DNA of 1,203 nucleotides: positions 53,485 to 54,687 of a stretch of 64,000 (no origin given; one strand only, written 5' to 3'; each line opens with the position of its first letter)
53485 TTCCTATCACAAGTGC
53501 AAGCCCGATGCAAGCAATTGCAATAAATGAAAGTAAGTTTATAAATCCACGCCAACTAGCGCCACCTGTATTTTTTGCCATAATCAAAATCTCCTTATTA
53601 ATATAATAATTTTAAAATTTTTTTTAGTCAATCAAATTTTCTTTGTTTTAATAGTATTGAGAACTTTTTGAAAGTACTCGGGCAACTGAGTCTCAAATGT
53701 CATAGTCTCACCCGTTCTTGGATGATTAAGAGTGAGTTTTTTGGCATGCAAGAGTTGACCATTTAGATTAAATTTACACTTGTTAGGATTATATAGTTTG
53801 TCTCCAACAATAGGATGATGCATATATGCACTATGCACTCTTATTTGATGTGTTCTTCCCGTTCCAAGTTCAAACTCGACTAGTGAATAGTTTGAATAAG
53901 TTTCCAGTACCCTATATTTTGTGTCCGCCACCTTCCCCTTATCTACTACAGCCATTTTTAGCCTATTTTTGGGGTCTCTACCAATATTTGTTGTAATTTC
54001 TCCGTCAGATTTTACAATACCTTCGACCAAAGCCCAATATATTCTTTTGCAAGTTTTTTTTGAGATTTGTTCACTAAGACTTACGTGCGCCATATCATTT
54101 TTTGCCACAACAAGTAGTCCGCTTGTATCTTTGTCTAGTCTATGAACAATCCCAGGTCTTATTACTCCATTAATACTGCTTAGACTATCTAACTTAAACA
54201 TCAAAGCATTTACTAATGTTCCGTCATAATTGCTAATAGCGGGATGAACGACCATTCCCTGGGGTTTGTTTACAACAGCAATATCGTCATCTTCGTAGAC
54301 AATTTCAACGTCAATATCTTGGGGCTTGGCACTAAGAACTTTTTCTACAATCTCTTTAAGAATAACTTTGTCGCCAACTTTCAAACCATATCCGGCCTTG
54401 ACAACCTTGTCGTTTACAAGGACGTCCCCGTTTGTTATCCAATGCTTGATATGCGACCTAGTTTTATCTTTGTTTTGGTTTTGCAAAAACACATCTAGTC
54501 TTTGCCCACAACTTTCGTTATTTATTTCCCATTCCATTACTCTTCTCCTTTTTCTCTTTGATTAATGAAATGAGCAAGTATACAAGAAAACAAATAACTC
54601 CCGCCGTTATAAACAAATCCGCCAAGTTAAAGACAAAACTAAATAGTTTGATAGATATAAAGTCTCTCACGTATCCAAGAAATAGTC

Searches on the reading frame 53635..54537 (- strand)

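Call 39: search_protein_families(library=ncbifam, proteins=[window:53635-54537:-], max_evalue=0.00001)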
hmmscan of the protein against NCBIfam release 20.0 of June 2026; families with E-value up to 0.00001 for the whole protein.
window:53635-54537:- (301 aa): 7 families
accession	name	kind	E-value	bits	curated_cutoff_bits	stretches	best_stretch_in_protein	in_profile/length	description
TIGR00005.1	rluA_subfam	subfamily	2.5e-90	302.8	192.7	1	8-296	2-297/298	RluA family pseudouridine synthase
NF008385.0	PRK11180.1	equivalog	1.1e-78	264.9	351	1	4-298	10-314/325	23S rRNA pseudouridine(1911/1915/1917) synthase RluD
NF008249.0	PRK11025.1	equivalog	8e-49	166.2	378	1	5-299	13-316/317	23S rRNA pseudouridine(955/2504/2580) synthase RluC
NF008321.0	PRK11112.1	equivalog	2.4e-32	112.3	328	1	77-297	2-235/257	tRNA pseudouridine(65) synthase TruC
NF007543.0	PRK10158.1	equivalog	1.9e-30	106.2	286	1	71-283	8-215/219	bifunctional tRNA pseudouridine(32) synthase/23S rRNA pseudouridine(746) synthase RluA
TIGR01621.1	RluA-like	hypoth_equivalog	4.2e-24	85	222.3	1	77-272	2-185/217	TIGR01621 family pseudouridine synthase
TIGR00093.1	TIGR00093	subfamily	7.5e-07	29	109.3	1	90-235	1-127/161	pseudouridine synthase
